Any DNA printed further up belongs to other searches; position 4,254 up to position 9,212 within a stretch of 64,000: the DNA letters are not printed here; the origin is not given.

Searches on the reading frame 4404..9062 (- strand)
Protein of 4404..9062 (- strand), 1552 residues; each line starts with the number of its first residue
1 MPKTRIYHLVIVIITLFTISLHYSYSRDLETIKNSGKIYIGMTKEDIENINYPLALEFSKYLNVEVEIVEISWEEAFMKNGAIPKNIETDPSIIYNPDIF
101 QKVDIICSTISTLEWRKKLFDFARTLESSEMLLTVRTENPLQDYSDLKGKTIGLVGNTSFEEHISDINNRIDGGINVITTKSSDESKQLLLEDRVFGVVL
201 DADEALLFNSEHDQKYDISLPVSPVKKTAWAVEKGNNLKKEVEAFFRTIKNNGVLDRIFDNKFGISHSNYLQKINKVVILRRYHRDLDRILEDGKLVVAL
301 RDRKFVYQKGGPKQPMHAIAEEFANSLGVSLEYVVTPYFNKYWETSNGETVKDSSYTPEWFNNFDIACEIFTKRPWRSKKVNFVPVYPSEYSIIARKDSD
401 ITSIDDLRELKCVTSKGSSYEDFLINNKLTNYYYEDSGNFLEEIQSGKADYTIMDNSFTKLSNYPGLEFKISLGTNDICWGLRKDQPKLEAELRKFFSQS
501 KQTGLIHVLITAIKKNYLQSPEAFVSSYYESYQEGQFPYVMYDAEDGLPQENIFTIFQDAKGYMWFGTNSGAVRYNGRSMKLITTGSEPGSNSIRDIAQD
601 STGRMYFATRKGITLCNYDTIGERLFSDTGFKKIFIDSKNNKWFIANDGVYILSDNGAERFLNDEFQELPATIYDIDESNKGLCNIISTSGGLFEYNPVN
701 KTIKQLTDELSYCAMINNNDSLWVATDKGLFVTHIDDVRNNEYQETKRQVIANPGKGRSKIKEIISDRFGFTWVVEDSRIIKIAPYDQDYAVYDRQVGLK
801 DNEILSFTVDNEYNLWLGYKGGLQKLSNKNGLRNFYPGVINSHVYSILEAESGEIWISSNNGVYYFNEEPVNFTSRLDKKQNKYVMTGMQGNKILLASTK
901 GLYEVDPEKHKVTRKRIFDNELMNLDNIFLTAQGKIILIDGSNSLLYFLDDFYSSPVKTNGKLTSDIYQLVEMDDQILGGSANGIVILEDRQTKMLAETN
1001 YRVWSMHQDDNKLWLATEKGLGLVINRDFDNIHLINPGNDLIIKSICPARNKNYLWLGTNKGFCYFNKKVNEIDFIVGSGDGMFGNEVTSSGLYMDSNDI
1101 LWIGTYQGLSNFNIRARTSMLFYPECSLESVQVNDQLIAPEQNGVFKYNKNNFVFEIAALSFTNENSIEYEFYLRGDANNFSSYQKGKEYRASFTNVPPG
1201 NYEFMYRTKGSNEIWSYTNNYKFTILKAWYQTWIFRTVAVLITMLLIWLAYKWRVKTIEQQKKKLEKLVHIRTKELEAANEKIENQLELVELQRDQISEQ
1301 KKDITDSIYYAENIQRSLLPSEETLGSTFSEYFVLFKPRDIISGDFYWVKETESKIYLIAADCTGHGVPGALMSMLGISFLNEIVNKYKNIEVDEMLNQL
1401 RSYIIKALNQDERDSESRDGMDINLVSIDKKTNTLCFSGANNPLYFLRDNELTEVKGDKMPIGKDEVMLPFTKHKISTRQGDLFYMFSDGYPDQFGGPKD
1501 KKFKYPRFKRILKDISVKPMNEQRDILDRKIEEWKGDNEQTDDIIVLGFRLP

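Call 79: search_protein_families(library=pfam, proteins=[window:4404-9062:-], max_evalue=0.00001)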
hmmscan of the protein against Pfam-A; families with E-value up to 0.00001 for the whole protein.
window:4404-9062:- (1552 aa): 3 families
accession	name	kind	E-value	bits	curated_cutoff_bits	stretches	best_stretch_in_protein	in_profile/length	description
PF07494.17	Reg_prop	-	1.8e-27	92.3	20.4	0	547-569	1-23/24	Two component regulator propeller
PF07228.17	SpoIIE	-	2.6e-20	73.6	25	1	1354-1551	3-191/192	Stage II sporulation protein E (SpoIIE)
PF00497.25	SBP_bac_3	-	3.3e-18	66.2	26.4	2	101-263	57-130/132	Bacterial extracellular solute-binding proteins, family 3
